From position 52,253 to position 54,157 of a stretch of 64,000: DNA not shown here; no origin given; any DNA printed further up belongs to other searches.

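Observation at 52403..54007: GT2-TM-methyltransferase fusion plus six further SAM methyltransferases: heavily methylated glycan or methyl capping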

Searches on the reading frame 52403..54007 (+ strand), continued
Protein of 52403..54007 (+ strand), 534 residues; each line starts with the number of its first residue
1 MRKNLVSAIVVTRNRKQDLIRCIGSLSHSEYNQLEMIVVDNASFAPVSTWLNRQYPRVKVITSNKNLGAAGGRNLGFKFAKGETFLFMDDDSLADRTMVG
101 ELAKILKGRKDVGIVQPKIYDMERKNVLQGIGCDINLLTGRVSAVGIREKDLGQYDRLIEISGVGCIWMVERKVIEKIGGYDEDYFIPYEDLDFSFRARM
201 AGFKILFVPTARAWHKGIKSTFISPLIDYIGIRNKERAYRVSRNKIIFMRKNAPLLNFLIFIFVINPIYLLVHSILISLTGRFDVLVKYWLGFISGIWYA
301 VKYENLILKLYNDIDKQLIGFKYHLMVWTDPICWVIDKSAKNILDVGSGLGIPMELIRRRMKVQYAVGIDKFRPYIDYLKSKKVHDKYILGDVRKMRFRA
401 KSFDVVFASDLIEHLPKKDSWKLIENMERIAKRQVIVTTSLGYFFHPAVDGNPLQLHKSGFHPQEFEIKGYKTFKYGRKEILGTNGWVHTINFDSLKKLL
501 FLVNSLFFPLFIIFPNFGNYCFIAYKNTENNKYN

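Call 12: find_homologous_proteins(query=window:52403-54007:+, max_evalue=0.00001)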
Query window:52403-54007:+ (534 aa): 289 proteins with E <= 0.00001 among 8000 candidates; the best 120 are listed.
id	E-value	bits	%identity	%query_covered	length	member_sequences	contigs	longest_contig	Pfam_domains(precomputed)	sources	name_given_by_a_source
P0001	0.0e+0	1222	100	100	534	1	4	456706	PF13847.13,PF13489.13,PF13632.13,PF10111.15,PF13641.13,PF13649.13,PF00535.33,PF08241.19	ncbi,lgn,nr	ncbi:glycosyltransferase [Candidatus Daviesbacteria bacterium]|nr:glycosyltransferase [Candidatus Da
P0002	5.7e-285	964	76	100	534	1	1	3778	PF07021.19,PF13847.13,PF13489.13,PF13632.13,PF10111.15,PF13641.13,PF13649.13,PF00535.33,PF08241.19,PF08242.19,PF02709.21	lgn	-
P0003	2.0e-284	962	77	100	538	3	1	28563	PF07021.19,PF13847.13,PF13489.13,PF13632.13,PF10111.15,PF13641.13,PF13649.13,PF00535.33,PF08241.19,PF08242.19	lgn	-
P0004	3.9e-246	836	65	99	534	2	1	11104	PF13847.13,PF13489.13,PF13632.13,PF10111.15,PF13641.13,PF13649.13,PF00535.33,PF08241.19,PF08242.19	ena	-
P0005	1.8e-243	827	65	100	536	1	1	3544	PF13847.13,PF13489.13,PF13632.13,PF10111.15,PF13641.13,PF13649.13,PF00535.33,PF08241.19,PF08242.19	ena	-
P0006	2.3e-239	814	65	98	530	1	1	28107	PF13489.13,PF13632.13,PF10111.15,PF13641.13,PF13649.13,PF00535.33,PF08241.19,PF08242.19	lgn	-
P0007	1.7e-238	811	64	98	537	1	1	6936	PF07021.19,PF13847.13,PF13489.13,PF13632.13,PF10111.15,PF13641.13,PF13649.13,PF00535.33,PF08241.19,PF08242.19,PF02709.21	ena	-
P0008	4.1e-235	800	62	99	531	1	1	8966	PF13847.13,PF13489.13,PF13632.13,PF10111.15,PF13641.13,PF13649.13,PF00535.33,PF08241.19,PF08242.19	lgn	-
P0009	4.3e-232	790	65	99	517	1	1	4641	PF13489.13,PF13632.13,PF10111.15,PF13641.13,PF13649.13,PF00535.33,PF08241.19,PF08242.19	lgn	-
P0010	4.0e-227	773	63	99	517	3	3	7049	PF13847.13,PF13489.13,PF13632.13,PF10111.15,PF13641.13,PF13649.13,PF00535.33,PF08241.19,PF08242.19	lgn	-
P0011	5.1e-216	737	47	98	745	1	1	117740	PF07021.19,PF13847.13,PF13489.13,PF13632.13,PF10111.15,PF13641.13,PF13649.13,PF09243.17,PF00535.33,PF08241.19,PF08242.19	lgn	-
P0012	6.1e-198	677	55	99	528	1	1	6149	PF07021.19,PF13847.13,PF13489.13,PF13632.13,PF10111.15,PF13641.13,PF13649.13,PF00535.33,PF08241.19,PF08242.19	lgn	-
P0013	1.2e-197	676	55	99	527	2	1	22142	PF07021.19,PF13847.13,PF13489.13,PF13632.13,PF10111.15,PF13641.13,PF13649.13,PF00535.33,PF08241.19,PF08242.19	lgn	-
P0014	3.6e-196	671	54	100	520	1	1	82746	PF13847.13,PF13489.13,PF13632.13,PF10111.15,PF13641.13,PF13649.13,PF00535.33,PF08241.19,PF08242.19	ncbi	-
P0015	8.4e-195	667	54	99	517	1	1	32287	PF07021.19,PF13847.13,PF13632.13,PF10111.15,PF13641.13,PF13649.13,PF00535.33,PF08241.19,PF08242.19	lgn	-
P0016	1.0e-194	666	55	99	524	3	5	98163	PF07021.19,PF13847.13,PF13489.13,PF10111.15,PF13641.13,PF13649.13,PF00535.33,PF08241.19,PF08242.19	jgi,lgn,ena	-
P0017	3.8e-194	664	55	98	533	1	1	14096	PF07021.19,PF13489.13,PF13632.13,PF10111.15,PF13641.13,PF13649.13,PF00535.33,PF08241.19,PF08242.19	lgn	-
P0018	5.1e-192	657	55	98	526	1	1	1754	PF07021.19,PF13847.13,PF13489.13,PF13632.13,PF10111.15,PF13641.13,PF13649.13,PF00535.33,PF08241.19,PF08242.19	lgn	-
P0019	1.0e-189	650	54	98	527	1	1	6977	PF07021.19,PF13847.13,PF13632.13,PF10111.15,PF13641.13,PF13649.13,PF00535.33,PF08241.19,PF08242.19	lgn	-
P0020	7.3e-189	647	51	99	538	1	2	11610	PF07021.19,PF13847.13,PF13489.13,PF13632.13,PF10111.15,PF13641.13,PF13649.13,PF00535.33,PF08241.19,PF08242.19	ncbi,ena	-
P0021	6.0e-188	644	52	99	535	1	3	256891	PF07021.19,PF13847.13,PF13489.13,PF10111.15,PF13641.13,PF13649.13,PF00535.33,PF08241.19,PF08242.19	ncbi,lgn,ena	ncbi:MAG: glycosyltransferase [Patescibacteria group bacterium]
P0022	4.2e-187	641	52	99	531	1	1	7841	PF07021.19,PF13847.13,PF13489.13,PF13632.13,PF10111.15,PF13641.13,PF13649.13,PF00535.33,PF08241.19,PF08242.19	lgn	-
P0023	9.6e-187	640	52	99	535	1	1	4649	PF07021.19,PF13847.13,PF13489.13,PF13632.13,PF10111.15,PF13641.13,PF13649.13,PF00535.33,PF08241.19,PF08242.19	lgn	-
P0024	1.1e-186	640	53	99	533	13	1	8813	PF07021.19,PF13847.13,PF13489.13,PF13632.13,PF10111.15,PF13641.13,PF13649.13,PF00535.33,PF08241.19,PF08242.19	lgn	-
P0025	2.7e-186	639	52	99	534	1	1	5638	PF07021.19,PF13847.13,PF13489.13,PF13632.13,PF10111.15,PF13641.13,PF13649.13,PF00535.33,PF08241.19,PF08242.19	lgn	-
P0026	2.8e-186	639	52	99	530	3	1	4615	PF07021.19,PF13847.13,PF13489.13,PF13632.13,PF10111.15,PF13641.13,PF13649.13,PF00535.33,PF08241.19,PF08242.19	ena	-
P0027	6.6e-186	637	53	99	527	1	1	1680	PF07021.19,PF13847.13,PF13489.13,PF13632.13,PF10111.15,PF13506.14,PF13641.13,PF13649.13,PF00535.33,PF08241.19,PF08242.19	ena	-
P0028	1.0e-185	637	52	100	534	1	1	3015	PF07021.19,PF13847.13,PF13489.13,PF13632.13,PF10111.15,PF13641.13,PF13649.13,PF00535.33,PF08241.19,PF08242.19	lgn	-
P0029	2.0e-185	636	51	100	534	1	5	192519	PF07021.19,PF13847.13,PF13489.13,PF13632.13,PF10111.15,PF13641.13,PF13649.13,PF00535.33,PF08241.19,PF08242.19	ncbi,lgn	-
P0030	2.6e-185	635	52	99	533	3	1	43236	PF07021.19,PF13847.13,PF13489.13,PF13632.13,PF10111.15,PF13641.13,PF13649.13,PF00535.33,PF08241.19,PF08242.19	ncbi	-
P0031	7.4e-185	634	52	99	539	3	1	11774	PF07021.19,PF13847.13,PF13489.13,PF13632.13,PF10111.15,PF13641.13,PF13649.13,PF00535.33,PF08241.19,PF08242.19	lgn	-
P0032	7.7e-185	634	52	99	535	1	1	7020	PF07021.19,PF13847.13,PF13489.13,PF13632.13,PF10111.15,PF13641.13,PF13649.13,PF00535.33,PF08241.19,PF08242.19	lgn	-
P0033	7.8e-185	634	52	99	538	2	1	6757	PF07021.19,PF13847.13,PF13489.13,PF13632.13,PF10111.15,PF13641.13,PF13649.13,PF00535.33,PF08241.19,PF08242.19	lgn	-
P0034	1.0e-184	633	52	99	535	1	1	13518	PF07021.19,PF13847.13,PF13489.13,PF10111.15,PF13641.13,PF13649.13,PF00535.33,PF08241.19,PF08242.19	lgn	-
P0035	1.9e-184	633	51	99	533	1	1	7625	PF07021.19,PF13847.13,PF13489.13,PF10111.15,PF13641.13,PF13649.13,PF00535.33,PF08241.19,PF08242.19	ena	-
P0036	2.3e-184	632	52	99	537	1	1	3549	PF07021.19,PF13847.13,PF13489.13,PF13632.13,PF10111.15,PF13641.13,PF13649.13,PF00535.33,PF08241.19,PF08242.19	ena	-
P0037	2.6e-184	632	51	98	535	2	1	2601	PF07021.19,PF13847.13,PF13489.13,PF13632.13,PF10111.15,PF13641.13,PF13649.13,PF00535.33,PF08241.19,PF08242.19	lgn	-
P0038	2.9e-184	632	52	99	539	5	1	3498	PF07021.19,PF13847.13,PF13489.13,PF10111.15,PF13641.13,PF13649.13,PF00535.33,PF08241.19,PF08242.19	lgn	-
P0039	3.5e-184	632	52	99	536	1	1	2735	PF13847.13,PF13489.13,PF10111.15,PF13641.13,PF13649.13,PF00535.33,PF08241.19,PF08242.19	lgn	-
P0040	3.6e-184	632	52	99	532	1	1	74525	PF07021.19,PF13847.13,PF13489.13,PF13632.13,PF10111.15,PF13641.13,PF13649.13,PF00535.33,PF08241.19,PF08242.19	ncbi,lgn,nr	ncbi:MAG TPA: glycosyltransferase [Patescibacteria group bacterium]|nr:glycosyltransferase [Patescib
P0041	3.8e-184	632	52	100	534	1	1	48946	PF07021.19,PF13847.13,PF13489.13,PF13632.13,PF10111.15,PF13641.13,PF13649.13,PF00535.33,PF08241.19,PF08242.19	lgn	-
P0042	4.7e-184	631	52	99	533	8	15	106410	PF07021.19,PF13847.13,PF13489.13,PF13632.13,PF10111.15,PF13641.13,PF13649.13,PF00535.33,PF08241.19,PF08242.19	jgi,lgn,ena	-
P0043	5.8e-184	631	50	99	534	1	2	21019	PF13847.13,PF13489.13,PF13632.13,PF10111.15,PF13641.13,PF13649.13,PF00535.33,PF08241.19,PF08242.19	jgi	jgi:GT2 family glycosyltransferase/SAM-dependent methyltransferase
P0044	9.5e-184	630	51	100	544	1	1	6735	PF07021.19,PF13847.13,PF13489.13,PF10111.15,PF13641.13,PF13649.13,PF00535.33,PF08241.19,PF08242.19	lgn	-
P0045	1.2e-183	630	51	99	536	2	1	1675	PF13847.13,PF13489.13,PF10111.15,PF13641.13,PF13649.13,PF00535.33,PF08241.19,PF08242.19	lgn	-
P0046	1.9e-183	629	52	100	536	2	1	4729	PF07021.19,PF13847.13,PF13489.13,PF10111.15,PF13641.13,PF13649.13,PF00535.33,PF08241.19,PF08242.19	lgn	-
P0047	2.8e-183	629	52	99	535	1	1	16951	PF07021.19,PF13847.13,PF13489.13,PF13632.13,PF10111.15,PF13641.13,PF13649.13,PF00535.33,PF08241.19,PF08242.19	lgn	-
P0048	2.8e-183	629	52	98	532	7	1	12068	PF13847.13,PF13489.13,PF13632.13,PF10111.15,PF13641.13,PF13649.13,PF00535.33,PF08241.19,PF08242.19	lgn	-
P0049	2.9e-183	629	51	100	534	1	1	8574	PF07021.19,PF13847.13,PF13489.13,PF13632.13,PF10111.15,PF13641.13,PF13649.13,PF00535.33,PF08241.19,PF08242.19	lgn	-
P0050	3.0e-183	629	52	100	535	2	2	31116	PF13847.13,PF13489.13,PF13632.13,PF10111.15,PF13641.13,PF13649.13,PF00535.33,PF08241.19,PF08242.19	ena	-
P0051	3.7e-183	628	52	99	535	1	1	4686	PF07021.19,PF13847.13,PF13489.13,PF13632.13,PF10111.15,PF13641.13,PF13649.13,PF00535.33,PF08241.19,PF08242.19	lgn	-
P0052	6.3e-183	627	50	99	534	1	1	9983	PF07021.19,PF13847.13,PF13489.13,PF13632.13,PF10111.15,PF13641.13,PF13649.13,PF00535.33,PF08241.19,PF08242.19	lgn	-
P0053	1.1e-182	627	52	99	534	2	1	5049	PF07021.19,PF13847.13,PF13489.13,PF13632.13,PF10111.15,PF13641.13,PF13649.13,PF00535.33,PF08241.19,PF08242.19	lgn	-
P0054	1.9e-182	626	52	99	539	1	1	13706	PF07021.19,PF13847.13,PF13489.13,PF13632.13,PF13641.13,PF13649.13,PF00535.33,PF08241.19,PF08242.19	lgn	-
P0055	3.2e-182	625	52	99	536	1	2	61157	PF07021.19,PF13847.13,PF13489.13,PF13632.13,PF10111.15,PF13641.13,PF13649.13,PF00535.33,PF08241.19,PF08242.19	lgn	-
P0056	7.0e-182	624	52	99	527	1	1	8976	PF13847.13,PF13489.13,PF13632.13,PF10111.15,PF13641.13,PF13649.13,PF00535.33,PF08241.19,PF08242.19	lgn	-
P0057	1.6e-181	623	51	99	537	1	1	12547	PF07021.19,PF13847.13,PF13489.13,PF13632.13,PF10111.15,PF13641.13,PF13649.13,PF00535.33,PF08241.19,PF08242.19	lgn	-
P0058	2.1e-181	622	52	100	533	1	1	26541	PF13847.13,PF13489.13,PF13632.13,PF10111.15,PF13641.13,PF13649.13,PF00535.33,PF08241.19,PF08242.19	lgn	-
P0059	2.4e-181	622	51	99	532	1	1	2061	PF07021.19,PF13847.13,PF13489.13,PF13632.13,PF10111.15,PF13641.13,PF13649.13,PF00535.33,PF08241.19,PF08242.19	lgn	-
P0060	3.6e-181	622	51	98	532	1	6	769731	PF07021.19,PF13847.13,PF13489.13,PF13632.13,PF10111.15,PF13641.13,PF13649.13,PF00535.33,PF08241.19,PF08242.19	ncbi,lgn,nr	ncbi:glycosyltransferase [Candidatus Daviesbacteria bacterium]|nr:glycosyltransferase [Candidatus Da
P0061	1.9e-180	619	49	98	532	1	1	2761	PF07021.19,PF13847.13,PF13489.13,PF13632.13,PF10111.15,PF13641.13,PF13649.13,PF00535.33,PF08241.19,PF08242.19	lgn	-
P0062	2.9e-180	619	50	99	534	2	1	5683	PF07021.19,PF13847.13,PF13489.13,PF13632.13,PF10111.15,PF13641.13,PF13649.13,PF00535.33,PF08241.19,PF08242.19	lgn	-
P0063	3.0e-180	619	51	99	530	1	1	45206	PF07021.19,PF13847.13,PF13489.13,PF13632.13,PF10111.15,PF13641.13,PF13649.13,PF00535.33,PF08241.19,PF08242.19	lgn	-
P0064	4.2e-180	618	50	98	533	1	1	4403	PF07021.19,PF13847.13,PF13489.13,PF13632.13,PF10111.15,PF13641.13,PF13649.13,PF00535.33,PF08241.19,PF08242.19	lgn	-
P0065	1.4e-179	616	51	99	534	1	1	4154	PF07021.19,PF13847.13,PF13489.13,PF13632.13,PF10111.15,PF13641.13,PF13649.13,PF00535.33,PF08241.19,PF08242.19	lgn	-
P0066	2.2e-179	616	51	98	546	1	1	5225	PF13847.13,PF13489.13,PF13632.13,PF10111.15,PF13641.13,PF13649.13,PF00535.33,PF08241.19,PF08242.19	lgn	-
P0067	2.3e-179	616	51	99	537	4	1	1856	PF07021.19,PF13847.13,PF13489.13,PF13632.13,PF10111.15,PF13641.13,PF13649.13,PF00535.33,PF08241.19,PF08242.19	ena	-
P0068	2.9e-179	615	50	100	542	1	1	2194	PF07021.19,PF13847.13,PF13489.13,PF13632.13,PF10111.15,PF13641.13,PF13649.13,PF00535.33,PF08241.19,PF08242.19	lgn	-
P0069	2.2e-178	612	51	99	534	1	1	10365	PF13847.13,PF13489.13,PF13632.13,PF10111.15,PF13641.13,PF13649.13,PF00535.33,PF08241.19,PF08242.19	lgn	-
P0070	1.2e-177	610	53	98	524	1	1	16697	PF13847.13,PF13489.13,PF13632.13,PF13641.13,PF13649.13,PF00535.33,PF08241.19,PF08242.19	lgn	-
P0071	2.5e-177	609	50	99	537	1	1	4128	PF13847.13,PF13489.13,PF13632.13,PF10111.15,PF13641.13,PF13649.13,PF00535.33,PF08241.19,PF08242.19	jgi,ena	-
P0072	4.6e-177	608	50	99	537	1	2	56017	PF07021.19,PF13847.13,PF13489.13,PF13632.13,PF10111.15,PF13641.13,PF13649.13,PF00535.33,PF08241.19,PF08242.19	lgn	-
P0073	1.6e-176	606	49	100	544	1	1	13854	PF07021.19,PF13847.13,PF13489.13,PF13632.13,PF10111.15,PF13641.13,PF13649.13,PF00535.33,PF08241.19,PF08242.19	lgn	-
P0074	2.6e-176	606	50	98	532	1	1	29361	PF07021.19,PF13847.13,PF13489.13,PF13632.13,PF10111.15,PF13641.13,PF13649.13,PF00535.33,PF08241.19,PF08242.19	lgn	-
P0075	1.3e-175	603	50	98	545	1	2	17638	PF07021.19,PF13847.13,PF13489.13,PF13632.13,PF10111.15,PF13641.13,PF13649.13,PF00535.33,PF08241.19,PF08242.19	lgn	-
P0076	1.5e-175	603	49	98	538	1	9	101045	PF13847.13,PF13489.13,PF13632.13,PF10111.15,PF13641.13,PF13649.13,PF00535.33,PF08241.19,PF08242.19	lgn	-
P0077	1.7e-175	603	49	99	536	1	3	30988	PF07021.19,PF13847.13,PF13489.13,PF13632.13,PF10111.15,PF13641.13,PF13649.13,PF00535.33,PF08241.19,PF08242.19,PF02709.21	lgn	-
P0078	1.3e-174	600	49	99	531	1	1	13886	PF07021.19,PF13847.13,PF13489.13,PF13632.13,PF10111.15,PF13641.13,PF13649.13,PF00535.33,PF08241.19,PF08242.19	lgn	-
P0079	8.6e-174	597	50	99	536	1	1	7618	PF07021.19,PF13847.13,PF13489.13,PF10111.15,PF13641.13,PF13649.13,PF01728.26,PF00535.33,PF08241.19,PF08242.19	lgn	-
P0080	1.1e-173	597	49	99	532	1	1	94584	PF07021.19,PF13847.13,PF13489.13,PF13632.13,PF10111.15,PF13641.13,PF13649.13,PF00535.33,PF08241.19,PF08242.19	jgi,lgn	jgi:hypothetical protein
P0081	1.1e-173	597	50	100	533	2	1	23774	PF13847.13,PF13489.13,PF13632.13,PF10111.15,PF13641.13,PF13649.13,PF00535.33,PF08241.19,PF08242.19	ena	-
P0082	3.4e-173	595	50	99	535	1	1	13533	PF07021.19,PF13847.13,PF13489.13,PF13632.13,PF10111.15,PF13641.13,PF13649.13,PF01728.26,PF00535.33,PF08241.19,PF08242.19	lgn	-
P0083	3.7e-173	595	50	99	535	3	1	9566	PF13847.13,PF13489.13,PF13632.13,PF10111.15,PF13641.13,PF13649.13,PF00535.33,PF08241.19,PF08242.19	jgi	jgi:GT2 family glycosyltransferase/ubiquinone/menaquinone biosynthesis C-methylase UbiE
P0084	9.2e-173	594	49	98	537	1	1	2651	PF07021.19,PF13847.13,PF13489.13,PF13632.13,PF10111.15,PF13641.13,PF13649.13,PF00535.33,PF08241.19,PF08242.19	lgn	-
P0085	1.3e-172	593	49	98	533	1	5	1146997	PF13847.13,PF13489.13,PF13632.13,PF10111.15,PF13641.13,PF13649.13,PF00535.33,PF08241.19,PF08242.19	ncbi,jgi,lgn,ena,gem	jgi:hypothetical protein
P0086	3.9e-172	592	50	99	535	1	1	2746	PF13847.13,PF13489.13,PF13632.13,PF10111.15,PF13641.13,PF13649.13,PF00535.33,PF08241.19,PF08242.19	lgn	-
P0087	1.4e-171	590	49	98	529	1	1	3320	PF07021.19,PF13847.13,PF13489.13,PF13632.13,PF10111.15,PF13641.13,PF13649.13,PF00535.33,PF08241.19,PF08242.19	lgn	-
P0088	8.7e-171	587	48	99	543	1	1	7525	PF13847.13,PF13489.13,PF13632.13,PF10111.15,PF13641.13,PF13649.13,PF00535.33,PF08241.19,PF08242.19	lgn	-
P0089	1.9e-169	583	49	100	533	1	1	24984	PF07021.19,PF13847.13,PF13489.13,PF13632.13,PF10111.15,PF13641.13,PF13649.13,PF00535.33,PF08241.19,PF08242.19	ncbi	-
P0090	4.1e-168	579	49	99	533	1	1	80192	PF07021.19,PF13847.13,PF13489.13,PF13632.13,PF10111.15,PF13641.13,PF13649.13,PF00535.33,PF08241.19,PF08242.19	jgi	jgi:GT2 family glycosyltransferase/SAM-dependent methyltransferase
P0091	5.9e-168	578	49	99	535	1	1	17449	PF13847.13,PF13489.13,PF13632.13,PF10111.15,PF13641.13,PF13649.13,PF00535.33,PF08241.19,PF08242.19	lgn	-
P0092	2.1e-167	576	49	98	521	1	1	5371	PF07021.19,PF13847.13,PF13489.13,PF13632.13,PF10111.15,PF13641.13,PF13649.13,PF00535.33,PF08241.19,PF08242.19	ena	-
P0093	2.1e-167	576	48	99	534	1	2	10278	PF13847.13,PF13489.13,PF13632.13,PF13641.13,PF13649.13,PF00535.33,PF08241.19,PF08242.19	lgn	-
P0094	6.5e-167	575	49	98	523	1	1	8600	PF13847.13,PF13489.13,PF13632.13,PF10111.15,PF13641.13,PF13649.13,PF00535.33,PF08241.19,PF08242.19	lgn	-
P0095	4.6e-166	572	49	100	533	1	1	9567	PF13847.13,PF13489.13,PF13632.13,PF10111.15,PF13641.13,PF13649.13,PF00535.33,PF08241.19,PF08242.19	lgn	-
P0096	2.0e-165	570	48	98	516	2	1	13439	PF07021.19,PF13847.13,PF13489.13,PF13632.13,PF10111.15,PF13641.13,PF13649.13,PF00535.33,PF08241.19,PF08242.19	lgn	-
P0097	4.3e-163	562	50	100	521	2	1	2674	PF13847.13,PF13489.13,PF10111.15,PF13641.13,PF13649.13,PF00535.33,PF08241.19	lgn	-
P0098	1.7e-162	560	48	99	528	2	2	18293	PF07021.19,PF13847.13,PF13489.13,PF13632.13,PF10111.15,PF13641.13,PF13649.13,PF00535.33,PF08241.19,PF08242.19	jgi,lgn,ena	-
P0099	1.7e-162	560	50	98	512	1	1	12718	PF07021.19,PF13847.13,PF13489.13,PF13632.13,PF10111.15,PF13641.13,PF13649.13,PF00535.33,PF08241.19,PF08242.19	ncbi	-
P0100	4.3e-162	559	49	98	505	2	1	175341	PF07021.19,PF13847.13,PF13489.13,PF13632.13,PF10111.15,PF13641.13,PF13649.13,PF00535.33,PF08241.19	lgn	-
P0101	2.5e-159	550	48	98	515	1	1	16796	PF07021.19,PF13847.13,PF13489.13,PF13632.13,PF10111.15,PF13641.13,PF13649.13,PF00535.33,PF08241.19,PF08242.19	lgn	-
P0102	1.4e-158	547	48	99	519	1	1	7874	PF07021.19,PF13847.13,PF13489.13,PF13632.13,PF10111.15,PF13641.13,PF13649.13,PF00535.33,PF08241.19,PF08242.19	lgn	-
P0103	6.5e-158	545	48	99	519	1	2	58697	PF13847.13,PF13489.13,PF13632.13,PF10111.15,PF13641.13,PF13649.13,PF00535.33,PF08241.19,PF08242.19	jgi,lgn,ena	-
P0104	1.1e-157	544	47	99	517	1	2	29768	PF07021.19,PF13847.13,PF13489.13,PF13632.13,PF10111.15,PF13641.13,PF13649.13,PF00535.33,PF08241.19,PF08242.19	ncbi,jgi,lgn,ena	-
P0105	1.1e-157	544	47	99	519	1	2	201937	PF13489.13,PF13632.13,PF10111.15,PF13641.13,PF13649.13,PF00535.33,PF08241.19,PF08242.19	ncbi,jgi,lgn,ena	-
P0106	9.2e-157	541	49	99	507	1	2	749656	PF07021.19,PF13847.13,PF13489.13,PF13632.13,PF10111.15,PF13641.13,PF13649.13,PF00535.33,PF08241.19,PF08242.19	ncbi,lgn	-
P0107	4.7e-156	539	47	99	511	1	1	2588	PF07021.19,PF13847.13,PF13489.13,PF13632.13,PF10111.15,PF13641.13,PF13649.13,PF00535.33,PF08241.19,PF08242.19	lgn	-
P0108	8.5e-156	538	48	98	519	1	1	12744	PF07021.19,PF13847.13,PF13489.13,PF13632.13,PF10111.15,PF13641.13,PF13649.13,PF00535.33,PF08241.19,PF08242.19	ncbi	-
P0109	3.8e-155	536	51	83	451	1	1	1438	PF07021.19,PF13847.13,PF13489.13,PF13632.13,PF10111.15,PF13641.13,PF13649.13,PF00535.33,PF08241.19,PF08242.19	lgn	-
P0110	6.2e-155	535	48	98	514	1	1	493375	PF07021.19,PF13847.13,PF13489.13,PF13632.13,PF10111.15,PF13641.13,PF13649.13,PF00535.33,PF08241.19,PF08242.19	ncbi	-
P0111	1.1e-153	531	46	99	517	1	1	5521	PF07021.19,PF13847.13,PF13489.13,PF10111.15,PF13641.13,PF13649.13,PF00535.33,PF08241.19,PF08242.19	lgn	-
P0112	1.1e-153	531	48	99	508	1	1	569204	PF07021.19,PF13847.13,PF13489.13,PF13632.13,PF10111.15,PF13641.13,PF13649.13,PF00535.33,PF08241.19,PF08242.19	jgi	jgi:GT2 family glycosyltransferase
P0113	2.0e-153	530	46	99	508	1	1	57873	PF07021.19,PF13847.13,PF13489.13,PF13632.13,PF10111.15,PF13641.13,PF13649.13,PF00535.33,PF08241.19,PF08242.19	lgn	-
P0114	9.8e-153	528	46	98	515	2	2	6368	PF07021.19,PF13847.13,PF13489.13,PF13632.13,PF10111.15,PF13641.13,PF13649.13,PF00535.33,PF08241.19,PF08242.19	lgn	-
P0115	5.0e-152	525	47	99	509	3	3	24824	PF07021.19,PF13847.13,PF13489.13,PF13632.13,PF10111.15,PF13641.13,PF13649.13,PF00535.33,PF08241.19,PF08242.19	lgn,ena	-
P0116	5.2e-152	525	47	99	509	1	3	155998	PF07021.19,PF13847.13,PF13489.13,PF13632.13,PF10111.15,PF13641.13,PF13649.13,PF00535.33,PF08241.19,PF08242.19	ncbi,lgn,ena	ncbi:MAG: glycosyltransferase [Patescibacteria group bacterium]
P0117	3.5e-150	519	48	99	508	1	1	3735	PF07021.19,PF13847.13,PF13489.13,PF13632.13,PF10111.15,PF13641.13,PF13649.13,PF00535.33,PF08241.19,PF08242.19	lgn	-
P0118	4.0e-149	516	45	99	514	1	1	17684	PF07021.19,PF13847.13,PF13489.13,PF13632.13,PF10111.15,PF13641.13,PF13649.13,PF00535.33,PF08241.19,PF08242.19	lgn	-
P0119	1.6e-148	514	45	99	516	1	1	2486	PF07021.19,PF13847.13,PF13489.13,PF13632.13,PF10111.15,PF13641.13,PF13649.13,PF00535.33,PF08241.19,PF08242.19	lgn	-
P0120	1.1e-146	508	72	57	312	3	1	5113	PF13632.13,PF10111.15,PF13641.13,PF00535.33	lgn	-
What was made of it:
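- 52403..54007 (+): Whole GT2-TM-MTase fusion ORF (534 aa). Daviesbacteria 'glycosyltransferase', and conserved full-length in at least 119 clusters (call 12).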
